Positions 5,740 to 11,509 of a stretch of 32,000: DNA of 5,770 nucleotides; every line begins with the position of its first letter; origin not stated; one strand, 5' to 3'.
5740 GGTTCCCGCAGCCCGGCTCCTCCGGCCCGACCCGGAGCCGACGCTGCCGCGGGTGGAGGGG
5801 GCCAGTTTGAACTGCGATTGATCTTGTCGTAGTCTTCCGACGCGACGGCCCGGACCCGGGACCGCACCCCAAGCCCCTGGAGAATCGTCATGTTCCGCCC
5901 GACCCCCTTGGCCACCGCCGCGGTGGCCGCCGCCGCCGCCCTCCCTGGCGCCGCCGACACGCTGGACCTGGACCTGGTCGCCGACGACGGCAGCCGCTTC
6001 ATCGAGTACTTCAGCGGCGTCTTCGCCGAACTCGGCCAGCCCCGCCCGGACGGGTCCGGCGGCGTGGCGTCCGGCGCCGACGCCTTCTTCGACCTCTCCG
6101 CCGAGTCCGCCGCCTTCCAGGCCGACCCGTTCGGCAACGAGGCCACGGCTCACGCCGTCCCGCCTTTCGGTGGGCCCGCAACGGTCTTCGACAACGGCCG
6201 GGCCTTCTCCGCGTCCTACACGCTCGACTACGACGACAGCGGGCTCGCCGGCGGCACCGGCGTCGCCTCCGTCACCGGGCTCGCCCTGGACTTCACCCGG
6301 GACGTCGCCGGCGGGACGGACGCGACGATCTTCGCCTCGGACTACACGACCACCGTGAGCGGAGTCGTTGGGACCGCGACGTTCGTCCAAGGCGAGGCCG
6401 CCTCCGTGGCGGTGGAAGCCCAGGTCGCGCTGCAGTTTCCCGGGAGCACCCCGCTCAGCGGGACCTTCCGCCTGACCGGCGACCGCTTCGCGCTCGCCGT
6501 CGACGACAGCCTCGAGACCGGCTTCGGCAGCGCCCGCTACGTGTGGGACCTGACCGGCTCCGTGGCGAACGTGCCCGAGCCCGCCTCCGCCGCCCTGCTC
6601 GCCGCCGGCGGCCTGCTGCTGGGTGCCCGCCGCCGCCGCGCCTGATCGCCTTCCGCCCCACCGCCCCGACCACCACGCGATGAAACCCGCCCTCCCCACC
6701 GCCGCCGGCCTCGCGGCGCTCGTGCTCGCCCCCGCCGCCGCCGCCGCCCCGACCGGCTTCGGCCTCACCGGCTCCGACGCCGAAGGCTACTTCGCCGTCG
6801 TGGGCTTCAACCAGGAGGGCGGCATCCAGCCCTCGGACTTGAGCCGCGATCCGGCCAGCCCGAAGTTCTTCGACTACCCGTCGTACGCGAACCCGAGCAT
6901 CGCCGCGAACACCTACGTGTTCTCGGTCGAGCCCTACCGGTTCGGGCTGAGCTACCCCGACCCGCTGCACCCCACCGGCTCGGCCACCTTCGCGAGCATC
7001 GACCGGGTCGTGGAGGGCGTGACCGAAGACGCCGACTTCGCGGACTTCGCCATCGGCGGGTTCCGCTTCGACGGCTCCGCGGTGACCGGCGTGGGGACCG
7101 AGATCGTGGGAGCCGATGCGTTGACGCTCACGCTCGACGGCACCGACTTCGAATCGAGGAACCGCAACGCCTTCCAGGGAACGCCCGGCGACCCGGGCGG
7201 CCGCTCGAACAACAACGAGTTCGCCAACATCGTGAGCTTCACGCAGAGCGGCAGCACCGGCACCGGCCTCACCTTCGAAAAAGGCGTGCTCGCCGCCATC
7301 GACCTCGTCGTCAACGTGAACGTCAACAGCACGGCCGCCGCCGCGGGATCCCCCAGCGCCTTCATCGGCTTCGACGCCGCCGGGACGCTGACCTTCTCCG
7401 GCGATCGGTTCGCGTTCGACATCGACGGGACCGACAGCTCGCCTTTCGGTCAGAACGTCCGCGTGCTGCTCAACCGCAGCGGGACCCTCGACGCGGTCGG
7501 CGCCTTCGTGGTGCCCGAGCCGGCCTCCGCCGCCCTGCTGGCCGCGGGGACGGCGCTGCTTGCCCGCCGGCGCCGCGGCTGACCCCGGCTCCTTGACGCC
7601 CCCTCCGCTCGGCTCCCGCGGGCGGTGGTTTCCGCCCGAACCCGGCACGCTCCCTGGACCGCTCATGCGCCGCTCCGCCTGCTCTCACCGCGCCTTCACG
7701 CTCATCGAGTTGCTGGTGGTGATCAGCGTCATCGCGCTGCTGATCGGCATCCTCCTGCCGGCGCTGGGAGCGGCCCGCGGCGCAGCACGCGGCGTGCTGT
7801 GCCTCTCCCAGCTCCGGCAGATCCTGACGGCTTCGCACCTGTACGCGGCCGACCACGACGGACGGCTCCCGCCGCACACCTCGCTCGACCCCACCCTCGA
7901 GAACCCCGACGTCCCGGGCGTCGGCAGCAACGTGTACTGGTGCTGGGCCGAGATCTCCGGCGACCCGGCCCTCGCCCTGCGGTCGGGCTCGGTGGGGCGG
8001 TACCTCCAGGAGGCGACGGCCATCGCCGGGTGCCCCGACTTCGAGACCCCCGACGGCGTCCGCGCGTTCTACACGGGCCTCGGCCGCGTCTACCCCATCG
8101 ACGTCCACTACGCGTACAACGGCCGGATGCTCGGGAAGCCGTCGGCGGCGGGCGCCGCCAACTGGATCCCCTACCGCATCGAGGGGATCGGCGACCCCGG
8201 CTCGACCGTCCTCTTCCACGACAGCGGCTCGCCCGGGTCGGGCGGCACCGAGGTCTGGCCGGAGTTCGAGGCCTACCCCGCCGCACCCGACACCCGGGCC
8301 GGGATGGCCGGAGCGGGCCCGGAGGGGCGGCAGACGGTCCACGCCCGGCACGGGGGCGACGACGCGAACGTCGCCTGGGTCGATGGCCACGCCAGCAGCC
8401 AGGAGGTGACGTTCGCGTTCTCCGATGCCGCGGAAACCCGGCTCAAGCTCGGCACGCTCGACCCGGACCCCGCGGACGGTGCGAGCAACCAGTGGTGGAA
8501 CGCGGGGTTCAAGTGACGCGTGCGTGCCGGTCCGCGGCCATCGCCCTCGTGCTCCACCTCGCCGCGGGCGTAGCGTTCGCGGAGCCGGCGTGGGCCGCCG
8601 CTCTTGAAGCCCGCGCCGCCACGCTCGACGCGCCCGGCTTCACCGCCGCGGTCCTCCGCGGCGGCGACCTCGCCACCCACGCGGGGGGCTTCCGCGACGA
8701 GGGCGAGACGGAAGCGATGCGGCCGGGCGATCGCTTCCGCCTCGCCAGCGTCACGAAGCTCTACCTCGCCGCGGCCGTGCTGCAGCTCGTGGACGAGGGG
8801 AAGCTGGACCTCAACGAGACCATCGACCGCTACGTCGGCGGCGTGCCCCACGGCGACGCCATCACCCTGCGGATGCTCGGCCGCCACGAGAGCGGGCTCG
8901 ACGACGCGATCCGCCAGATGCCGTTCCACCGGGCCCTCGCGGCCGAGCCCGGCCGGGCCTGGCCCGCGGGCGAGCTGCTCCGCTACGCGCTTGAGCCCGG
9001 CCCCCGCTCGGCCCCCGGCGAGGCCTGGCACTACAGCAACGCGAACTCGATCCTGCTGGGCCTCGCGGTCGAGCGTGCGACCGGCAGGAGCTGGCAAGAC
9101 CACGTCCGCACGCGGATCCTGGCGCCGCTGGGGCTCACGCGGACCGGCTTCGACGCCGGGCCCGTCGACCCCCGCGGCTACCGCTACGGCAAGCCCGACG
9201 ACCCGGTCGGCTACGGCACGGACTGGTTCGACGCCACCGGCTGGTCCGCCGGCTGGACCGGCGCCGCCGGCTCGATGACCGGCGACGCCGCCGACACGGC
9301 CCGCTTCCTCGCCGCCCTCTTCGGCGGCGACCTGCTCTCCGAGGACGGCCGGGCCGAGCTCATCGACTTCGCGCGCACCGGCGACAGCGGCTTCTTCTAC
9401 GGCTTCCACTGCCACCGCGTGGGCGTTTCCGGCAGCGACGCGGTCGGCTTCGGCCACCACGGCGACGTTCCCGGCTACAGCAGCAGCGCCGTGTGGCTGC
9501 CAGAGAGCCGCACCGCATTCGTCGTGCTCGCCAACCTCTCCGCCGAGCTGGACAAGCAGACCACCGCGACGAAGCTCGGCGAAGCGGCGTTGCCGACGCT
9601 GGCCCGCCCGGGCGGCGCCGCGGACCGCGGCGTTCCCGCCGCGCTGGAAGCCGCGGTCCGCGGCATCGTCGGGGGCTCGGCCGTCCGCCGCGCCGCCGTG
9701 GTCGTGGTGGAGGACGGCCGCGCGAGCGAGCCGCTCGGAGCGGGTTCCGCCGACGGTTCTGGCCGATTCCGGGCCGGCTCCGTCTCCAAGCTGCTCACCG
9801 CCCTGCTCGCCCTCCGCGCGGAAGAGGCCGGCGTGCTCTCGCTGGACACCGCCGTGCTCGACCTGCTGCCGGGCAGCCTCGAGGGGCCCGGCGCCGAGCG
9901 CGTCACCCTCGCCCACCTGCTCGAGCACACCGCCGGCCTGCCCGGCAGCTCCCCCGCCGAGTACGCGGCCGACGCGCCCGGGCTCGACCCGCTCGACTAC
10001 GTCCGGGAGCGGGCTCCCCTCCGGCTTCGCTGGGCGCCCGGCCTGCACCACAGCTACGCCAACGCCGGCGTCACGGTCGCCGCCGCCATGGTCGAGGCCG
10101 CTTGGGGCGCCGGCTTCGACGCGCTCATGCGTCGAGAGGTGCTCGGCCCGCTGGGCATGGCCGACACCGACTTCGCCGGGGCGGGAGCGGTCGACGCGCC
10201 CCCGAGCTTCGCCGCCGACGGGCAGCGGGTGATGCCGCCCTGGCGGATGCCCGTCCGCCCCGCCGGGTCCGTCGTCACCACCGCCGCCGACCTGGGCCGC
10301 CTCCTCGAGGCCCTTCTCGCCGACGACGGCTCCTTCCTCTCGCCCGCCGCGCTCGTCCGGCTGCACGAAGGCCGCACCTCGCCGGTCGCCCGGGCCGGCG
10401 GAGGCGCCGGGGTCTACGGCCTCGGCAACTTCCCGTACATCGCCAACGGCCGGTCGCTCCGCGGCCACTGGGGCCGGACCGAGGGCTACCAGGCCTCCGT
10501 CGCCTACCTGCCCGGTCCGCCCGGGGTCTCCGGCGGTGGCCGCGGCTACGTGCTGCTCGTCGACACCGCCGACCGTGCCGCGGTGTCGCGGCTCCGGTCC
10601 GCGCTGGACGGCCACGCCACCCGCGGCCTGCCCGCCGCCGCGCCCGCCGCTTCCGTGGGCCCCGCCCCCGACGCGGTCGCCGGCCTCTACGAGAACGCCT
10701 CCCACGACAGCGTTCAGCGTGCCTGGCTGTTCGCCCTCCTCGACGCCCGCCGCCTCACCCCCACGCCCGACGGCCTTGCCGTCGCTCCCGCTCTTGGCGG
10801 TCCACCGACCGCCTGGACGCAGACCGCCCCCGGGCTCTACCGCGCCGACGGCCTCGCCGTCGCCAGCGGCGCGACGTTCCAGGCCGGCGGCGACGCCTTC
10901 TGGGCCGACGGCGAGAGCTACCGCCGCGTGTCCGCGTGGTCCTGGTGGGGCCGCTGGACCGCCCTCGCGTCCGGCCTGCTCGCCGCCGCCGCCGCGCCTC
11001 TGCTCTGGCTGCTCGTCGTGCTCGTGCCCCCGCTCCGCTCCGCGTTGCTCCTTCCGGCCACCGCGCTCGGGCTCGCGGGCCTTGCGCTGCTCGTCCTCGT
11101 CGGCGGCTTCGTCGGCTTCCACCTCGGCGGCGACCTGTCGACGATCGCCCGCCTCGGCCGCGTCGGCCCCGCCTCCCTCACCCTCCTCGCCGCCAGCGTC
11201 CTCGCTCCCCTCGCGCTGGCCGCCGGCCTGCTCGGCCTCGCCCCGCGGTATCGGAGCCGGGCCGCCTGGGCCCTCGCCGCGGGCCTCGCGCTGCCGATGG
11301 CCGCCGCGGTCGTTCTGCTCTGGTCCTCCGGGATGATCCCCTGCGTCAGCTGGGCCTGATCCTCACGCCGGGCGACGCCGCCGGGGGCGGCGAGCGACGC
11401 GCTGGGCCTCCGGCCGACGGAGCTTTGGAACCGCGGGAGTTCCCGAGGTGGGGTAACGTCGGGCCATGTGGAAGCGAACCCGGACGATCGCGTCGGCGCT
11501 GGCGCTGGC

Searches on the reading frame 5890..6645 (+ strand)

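Call 14: search_protein_families(library=pfam, proteins=[window:5890-6645:+], max_evalue=0.01)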
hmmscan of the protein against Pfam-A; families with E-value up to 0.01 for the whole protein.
window:5890-6645:+ (251 aa): 1 family
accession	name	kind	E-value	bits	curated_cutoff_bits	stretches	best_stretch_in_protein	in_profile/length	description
PF07589.16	PEP-CTERM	-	0.00048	20.5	20.7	1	228-250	2-24/24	PEP-CTERM motif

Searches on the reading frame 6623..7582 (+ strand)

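Call 14: search_protein_families(library=pfam, proteins=[window:6623-7582:+], max_evalue=0.01)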
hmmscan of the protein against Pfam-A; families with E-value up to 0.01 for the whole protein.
window:6623-7582:+ (319 aa): 1 family
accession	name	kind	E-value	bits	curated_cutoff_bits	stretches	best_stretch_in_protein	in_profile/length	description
PF07589.16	PEP-CTERM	-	0.0021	18.5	20.7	1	297-318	2-24/24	PEP-CTERM motif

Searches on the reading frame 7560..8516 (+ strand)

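Call 14: search_protein_families(library=pfam, proteins=[window:7560-8516:+], max_evalue=0.01)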
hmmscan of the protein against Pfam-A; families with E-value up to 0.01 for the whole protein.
window:7560-8516:+ (318 aa): 2 families
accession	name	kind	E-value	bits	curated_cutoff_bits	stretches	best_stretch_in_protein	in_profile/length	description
PF07963.17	N_methyl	-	4.5e-06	26.4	21.2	1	43-66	4-27/27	Prokaryotic N-terminal methylation motif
PF07596.16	SBP_bac_10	-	5.7e-05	23.7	23.3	1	71-113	2-43/268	Protein of unknown function (DUF1559)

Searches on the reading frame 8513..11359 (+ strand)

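Call 14: search_protein_families(library=pfam, proteins=[window:8513-11359:+], max_evalue=0.01)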
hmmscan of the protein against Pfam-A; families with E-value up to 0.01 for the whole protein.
window:8513-11359:+ (948 aa): 2 families
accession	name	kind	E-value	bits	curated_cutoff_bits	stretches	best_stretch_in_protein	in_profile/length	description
PF00144.29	Beta-lactamase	-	9.4e-105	350.8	27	2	29-349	3-318/329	Beta-lactamase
PF13354.11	Beta-lactamase2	-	9.3e-13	48.4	22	1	64-105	10-51/214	Beta-lactamase enzyme family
